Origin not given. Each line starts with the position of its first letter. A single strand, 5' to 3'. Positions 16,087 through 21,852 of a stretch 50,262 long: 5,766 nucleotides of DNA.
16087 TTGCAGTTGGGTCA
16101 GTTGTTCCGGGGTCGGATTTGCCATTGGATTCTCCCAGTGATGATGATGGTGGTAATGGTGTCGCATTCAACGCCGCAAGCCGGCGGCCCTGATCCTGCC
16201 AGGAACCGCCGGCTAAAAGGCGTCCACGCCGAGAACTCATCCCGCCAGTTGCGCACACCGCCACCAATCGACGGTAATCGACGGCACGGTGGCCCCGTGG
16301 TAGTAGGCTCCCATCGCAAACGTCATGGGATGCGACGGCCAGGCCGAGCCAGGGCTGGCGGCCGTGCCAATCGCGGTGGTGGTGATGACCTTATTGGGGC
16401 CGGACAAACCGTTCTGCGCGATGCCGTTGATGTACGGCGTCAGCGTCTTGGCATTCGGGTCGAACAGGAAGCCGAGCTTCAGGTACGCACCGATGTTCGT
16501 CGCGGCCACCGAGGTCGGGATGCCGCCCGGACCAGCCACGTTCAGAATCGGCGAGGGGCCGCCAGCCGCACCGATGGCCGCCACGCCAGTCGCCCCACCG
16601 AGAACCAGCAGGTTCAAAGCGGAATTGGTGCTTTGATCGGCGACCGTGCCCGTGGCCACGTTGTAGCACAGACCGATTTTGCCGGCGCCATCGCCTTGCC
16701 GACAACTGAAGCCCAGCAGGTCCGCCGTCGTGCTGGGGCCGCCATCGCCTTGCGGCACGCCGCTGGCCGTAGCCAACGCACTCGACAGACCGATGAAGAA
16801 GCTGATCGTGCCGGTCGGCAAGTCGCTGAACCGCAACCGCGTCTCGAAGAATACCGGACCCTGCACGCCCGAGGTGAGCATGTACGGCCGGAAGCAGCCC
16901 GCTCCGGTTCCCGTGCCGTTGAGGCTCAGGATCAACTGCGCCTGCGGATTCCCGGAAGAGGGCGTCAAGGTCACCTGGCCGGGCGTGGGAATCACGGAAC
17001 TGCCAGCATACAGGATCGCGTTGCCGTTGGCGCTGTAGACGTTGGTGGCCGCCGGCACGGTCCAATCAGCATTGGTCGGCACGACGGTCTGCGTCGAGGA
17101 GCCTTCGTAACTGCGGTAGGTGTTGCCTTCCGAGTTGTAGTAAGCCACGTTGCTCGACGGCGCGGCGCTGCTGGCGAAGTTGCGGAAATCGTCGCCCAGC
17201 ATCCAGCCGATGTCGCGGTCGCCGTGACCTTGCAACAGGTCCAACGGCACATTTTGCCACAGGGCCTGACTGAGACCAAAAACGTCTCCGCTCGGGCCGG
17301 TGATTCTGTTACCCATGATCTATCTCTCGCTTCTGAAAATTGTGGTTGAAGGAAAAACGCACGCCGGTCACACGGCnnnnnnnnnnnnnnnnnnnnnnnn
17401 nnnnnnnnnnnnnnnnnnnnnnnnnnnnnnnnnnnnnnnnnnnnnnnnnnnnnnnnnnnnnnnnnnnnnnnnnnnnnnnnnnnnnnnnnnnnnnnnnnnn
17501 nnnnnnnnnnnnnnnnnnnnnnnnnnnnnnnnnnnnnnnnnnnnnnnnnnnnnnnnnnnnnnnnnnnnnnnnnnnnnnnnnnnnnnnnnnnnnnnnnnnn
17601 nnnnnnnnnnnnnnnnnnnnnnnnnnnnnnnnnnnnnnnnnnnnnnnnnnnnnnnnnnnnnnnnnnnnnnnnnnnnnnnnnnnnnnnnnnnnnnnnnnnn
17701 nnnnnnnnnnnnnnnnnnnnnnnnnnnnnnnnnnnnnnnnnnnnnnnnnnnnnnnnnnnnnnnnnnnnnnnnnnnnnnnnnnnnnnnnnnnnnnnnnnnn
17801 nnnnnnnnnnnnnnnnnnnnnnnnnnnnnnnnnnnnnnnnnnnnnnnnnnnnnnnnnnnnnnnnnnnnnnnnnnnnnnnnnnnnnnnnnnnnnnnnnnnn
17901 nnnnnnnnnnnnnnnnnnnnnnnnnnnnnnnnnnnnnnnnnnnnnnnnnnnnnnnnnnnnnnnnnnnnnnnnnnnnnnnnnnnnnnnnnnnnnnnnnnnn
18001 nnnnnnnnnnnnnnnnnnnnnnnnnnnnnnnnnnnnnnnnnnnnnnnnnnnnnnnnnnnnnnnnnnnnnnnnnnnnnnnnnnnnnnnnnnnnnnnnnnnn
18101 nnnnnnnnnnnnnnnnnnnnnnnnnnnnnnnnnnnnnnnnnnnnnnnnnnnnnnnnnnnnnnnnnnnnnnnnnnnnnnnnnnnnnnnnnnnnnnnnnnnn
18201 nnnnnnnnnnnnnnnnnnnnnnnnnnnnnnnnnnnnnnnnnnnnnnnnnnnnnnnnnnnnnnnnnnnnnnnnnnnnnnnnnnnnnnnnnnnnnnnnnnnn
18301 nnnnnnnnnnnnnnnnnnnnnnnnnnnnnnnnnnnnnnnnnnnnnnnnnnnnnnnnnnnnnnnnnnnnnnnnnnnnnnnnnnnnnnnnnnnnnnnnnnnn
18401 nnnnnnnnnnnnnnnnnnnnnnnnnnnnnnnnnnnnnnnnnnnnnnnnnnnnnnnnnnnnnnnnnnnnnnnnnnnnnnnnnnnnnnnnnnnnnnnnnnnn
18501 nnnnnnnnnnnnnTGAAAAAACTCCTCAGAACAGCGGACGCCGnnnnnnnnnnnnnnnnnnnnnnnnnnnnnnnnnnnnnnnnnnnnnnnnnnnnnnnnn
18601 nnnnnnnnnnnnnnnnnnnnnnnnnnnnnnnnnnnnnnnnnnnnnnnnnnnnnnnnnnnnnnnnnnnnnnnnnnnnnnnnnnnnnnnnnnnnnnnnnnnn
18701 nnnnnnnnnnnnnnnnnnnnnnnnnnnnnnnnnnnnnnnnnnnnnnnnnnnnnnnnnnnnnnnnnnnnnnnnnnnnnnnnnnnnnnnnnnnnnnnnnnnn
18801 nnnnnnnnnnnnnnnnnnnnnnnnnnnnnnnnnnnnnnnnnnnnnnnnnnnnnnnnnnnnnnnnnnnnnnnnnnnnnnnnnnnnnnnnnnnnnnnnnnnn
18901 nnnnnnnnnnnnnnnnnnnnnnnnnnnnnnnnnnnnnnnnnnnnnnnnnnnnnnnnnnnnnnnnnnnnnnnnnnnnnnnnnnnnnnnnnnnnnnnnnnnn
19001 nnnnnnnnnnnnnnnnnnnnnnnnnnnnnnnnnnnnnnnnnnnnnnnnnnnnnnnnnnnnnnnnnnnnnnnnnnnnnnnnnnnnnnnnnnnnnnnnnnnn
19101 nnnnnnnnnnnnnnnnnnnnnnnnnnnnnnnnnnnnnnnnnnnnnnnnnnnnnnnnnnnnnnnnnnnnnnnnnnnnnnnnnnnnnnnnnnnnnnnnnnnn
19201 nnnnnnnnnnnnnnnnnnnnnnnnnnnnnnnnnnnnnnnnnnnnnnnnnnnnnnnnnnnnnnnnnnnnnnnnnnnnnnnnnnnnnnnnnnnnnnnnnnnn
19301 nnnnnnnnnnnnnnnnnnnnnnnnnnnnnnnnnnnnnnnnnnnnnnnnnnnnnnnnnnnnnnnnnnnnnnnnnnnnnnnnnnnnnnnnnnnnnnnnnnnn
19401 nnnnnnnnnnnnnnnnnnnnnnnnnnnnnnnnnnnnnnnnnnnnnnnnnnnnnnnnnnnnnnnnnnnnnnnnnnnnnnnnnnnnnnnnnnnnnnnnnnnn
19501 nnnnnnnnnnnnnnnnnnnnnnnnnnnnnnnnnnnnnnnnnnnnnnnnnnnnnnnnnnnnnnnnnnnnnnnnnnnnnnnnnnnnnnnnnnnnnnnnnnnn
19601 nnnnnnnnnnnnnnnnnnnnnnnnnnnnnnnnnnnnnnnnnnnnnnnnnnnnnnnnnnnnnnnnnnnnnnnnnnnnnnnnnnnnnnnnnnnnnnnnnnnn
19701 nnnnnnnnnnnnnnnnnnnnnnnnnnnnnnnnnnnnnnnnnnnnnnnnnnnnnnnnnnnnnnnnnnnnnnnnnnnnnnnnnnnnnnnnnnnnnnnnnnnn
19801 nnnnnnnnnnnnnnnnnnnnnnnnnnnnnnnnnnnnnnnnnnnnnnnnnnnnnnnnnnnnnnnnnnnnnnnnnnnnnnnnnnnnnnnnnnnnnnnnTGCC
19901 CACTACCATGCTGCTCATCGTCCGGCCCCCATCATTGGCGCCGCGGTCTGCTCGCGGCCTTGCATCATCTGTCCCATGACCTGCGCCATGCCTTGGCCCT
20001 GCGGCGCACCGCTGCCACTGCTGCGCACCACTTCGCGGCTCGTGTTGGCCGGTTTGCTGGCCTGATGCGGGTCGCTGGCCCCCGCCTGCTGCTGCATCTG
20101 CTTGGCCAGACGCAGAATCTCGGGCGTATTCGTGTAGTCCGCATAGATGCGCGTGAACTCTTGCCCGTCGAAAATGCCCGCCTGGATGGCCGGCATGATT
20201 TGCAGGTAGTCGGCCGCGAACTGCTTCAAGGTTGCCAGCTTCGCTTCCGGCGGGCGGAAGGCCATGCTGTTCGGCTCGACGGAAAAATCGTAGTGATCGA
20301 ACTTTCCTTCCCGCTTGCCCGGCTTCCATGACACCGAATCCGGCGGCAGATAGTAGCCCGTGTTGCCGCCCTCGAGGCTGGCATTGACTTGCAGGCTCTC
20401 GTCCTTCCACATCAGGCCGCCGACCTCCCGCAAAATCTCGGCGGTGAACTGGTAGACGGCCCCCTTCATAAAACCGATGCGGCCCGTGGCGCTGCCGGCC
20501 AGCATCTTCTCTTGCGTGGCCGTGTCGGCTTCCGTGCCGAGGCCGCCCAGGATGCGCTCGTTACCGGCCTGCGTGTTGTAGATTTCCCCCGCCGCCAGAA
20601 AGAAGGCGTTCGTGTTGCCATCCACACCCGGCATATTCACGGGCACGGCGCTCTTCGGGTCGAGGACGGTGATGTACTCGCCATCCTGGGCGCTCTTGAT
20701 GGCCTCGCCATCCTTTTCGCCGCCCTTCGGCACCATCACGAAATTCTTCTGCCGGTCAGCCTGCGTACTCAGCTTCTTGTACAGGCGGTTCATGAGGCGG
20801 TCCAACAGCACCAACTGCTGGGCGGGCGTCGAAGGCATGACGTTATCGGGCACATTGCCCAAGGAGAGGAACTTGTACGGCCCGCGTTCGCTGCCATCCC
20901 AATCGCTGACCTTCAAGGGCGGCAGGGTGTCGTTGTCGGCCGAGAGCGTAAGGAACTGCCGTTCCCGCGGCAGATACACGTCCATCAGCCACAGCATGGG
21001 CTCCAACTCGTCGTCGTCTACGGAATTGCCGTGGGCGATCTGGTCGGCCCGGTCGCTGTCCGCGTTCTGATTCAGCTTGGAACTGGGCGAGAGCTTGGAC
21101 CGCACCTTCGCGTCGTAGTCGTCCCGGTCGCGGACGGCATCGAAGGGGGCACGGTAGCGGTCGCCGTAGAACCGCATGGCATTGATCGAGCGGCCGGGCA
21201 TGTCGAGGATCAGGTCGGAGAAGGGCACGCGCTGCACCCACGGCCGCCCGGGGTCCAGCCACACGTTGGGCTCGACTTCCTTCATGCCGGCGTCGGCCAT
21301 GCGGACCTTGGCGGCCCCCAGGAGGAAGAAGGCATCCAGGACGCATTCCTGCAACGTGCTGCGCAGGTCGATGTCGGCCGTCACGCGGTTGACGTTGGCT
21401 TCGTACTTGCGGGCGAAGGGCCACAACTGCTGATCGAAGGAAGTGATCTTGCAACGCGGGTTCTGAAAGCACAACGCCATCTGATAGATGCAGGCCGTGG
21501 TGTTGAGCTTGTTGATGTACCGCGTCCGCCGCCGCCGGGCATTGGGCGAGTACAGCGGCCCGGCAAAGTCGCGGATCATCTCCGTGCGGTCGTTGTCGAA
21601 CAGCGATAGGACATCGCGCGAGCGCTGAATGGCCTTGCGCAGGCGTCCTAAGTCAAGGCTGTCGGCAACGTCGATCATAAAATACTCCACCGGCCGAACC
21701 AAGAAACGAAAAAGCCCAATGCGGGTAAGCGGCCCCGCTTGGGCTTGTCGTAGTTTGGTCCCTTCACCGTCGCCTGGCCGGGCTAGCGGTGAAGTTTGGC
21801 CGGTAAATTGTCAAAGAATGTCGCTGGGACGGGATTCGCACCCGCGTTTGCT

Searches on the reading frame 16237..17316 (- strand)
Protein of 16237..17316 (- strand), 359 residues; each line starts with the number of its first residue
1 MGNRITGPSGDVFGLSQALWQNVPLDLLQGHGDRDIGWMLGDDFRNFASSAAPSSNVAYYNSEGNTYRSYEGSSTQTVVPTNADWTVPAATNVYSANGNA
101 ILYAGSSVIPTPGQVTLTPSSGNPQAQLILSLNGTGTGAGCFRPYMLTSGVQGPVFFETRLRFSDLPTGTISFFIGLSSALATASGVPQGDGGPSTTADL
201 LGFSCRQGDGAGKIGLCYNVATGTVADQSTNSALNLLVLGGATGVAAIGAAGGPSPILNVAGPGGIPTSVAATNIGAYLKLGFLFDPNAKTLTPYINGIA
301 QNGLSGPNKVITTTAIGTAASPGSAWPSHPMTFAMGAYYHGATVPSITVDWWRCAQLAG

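Call 50: search_protein_families(library=phrogs, proteins=[window:16237-17316:-], max_evalue=0.01)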
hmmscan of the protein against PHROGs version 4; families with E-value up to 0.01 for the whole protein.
window:16237-17316:- (359 aa): 0 families

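Call 73: search_dna_similar(query=window:16237-17316:-, collection=phages, mode=protein, max_evalue=0.001, max_rows=8)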
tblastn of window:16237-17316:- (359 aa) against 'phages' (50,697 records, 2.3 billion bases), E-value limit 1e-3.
No match.

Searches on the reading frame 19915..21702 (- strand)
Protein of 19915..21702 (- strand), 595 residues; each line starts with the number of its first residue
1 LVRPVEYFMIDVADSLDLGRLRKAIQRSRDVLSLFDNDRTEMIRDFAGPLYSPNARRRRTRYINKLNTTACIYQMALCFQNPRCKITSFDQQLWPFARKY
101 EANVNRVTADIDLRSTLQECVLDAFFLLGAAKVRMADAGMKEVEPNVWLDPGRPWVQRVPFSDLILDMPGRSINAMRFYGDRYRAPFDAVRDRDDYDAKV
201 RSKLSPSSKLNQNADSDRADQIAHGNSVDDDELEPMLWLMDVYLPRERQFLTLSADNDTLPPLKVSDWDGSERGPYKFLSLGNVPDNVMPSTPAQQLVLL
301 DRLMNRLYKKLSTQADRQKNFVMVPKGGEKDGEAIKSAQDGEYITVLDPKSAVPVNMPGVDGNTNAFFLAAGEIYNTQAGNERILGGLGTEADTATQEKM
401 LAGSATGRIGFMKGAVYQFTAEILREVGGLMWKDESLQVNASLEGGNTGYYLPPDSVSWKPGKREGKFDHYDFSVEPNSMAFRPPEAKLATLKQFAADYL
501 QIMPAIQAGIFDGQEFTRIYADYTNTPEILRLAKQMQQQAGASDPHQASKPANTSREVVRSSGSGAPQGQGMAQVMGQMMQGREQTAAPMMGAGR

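Call 13: search_protein_families(library=phrogs, proteins=[window:19915-21702:-], max_evalue=0.00001)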
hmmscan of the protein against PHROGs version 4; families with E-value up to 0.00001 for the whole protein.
window:19915-21702:- (595 aa): 0 families

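Call 15: search_protein_families(library=pfam, proteins=[window:19915-21702:-], max_evalue=0.001)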
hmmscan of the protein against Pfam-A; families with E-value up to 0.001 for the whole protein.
window:19915-21702:- (595 aa): 0 families

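Call 50: search_protein_families(library=phrogs, proteins=[window:19915-21702:-], max_evalue=0.01)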
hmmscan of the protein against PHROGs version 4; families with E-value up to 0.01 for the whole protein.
window:19915-21702:- (595 aa): 0 families

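Call 72: search_dna_similar(query=window:19915-21702:-, collection=phages, mode=protein, max_evalue=0.001, max_rows=8)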
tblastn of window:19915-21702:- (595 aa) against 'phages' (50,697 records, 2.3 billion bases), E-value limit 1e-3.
No match.
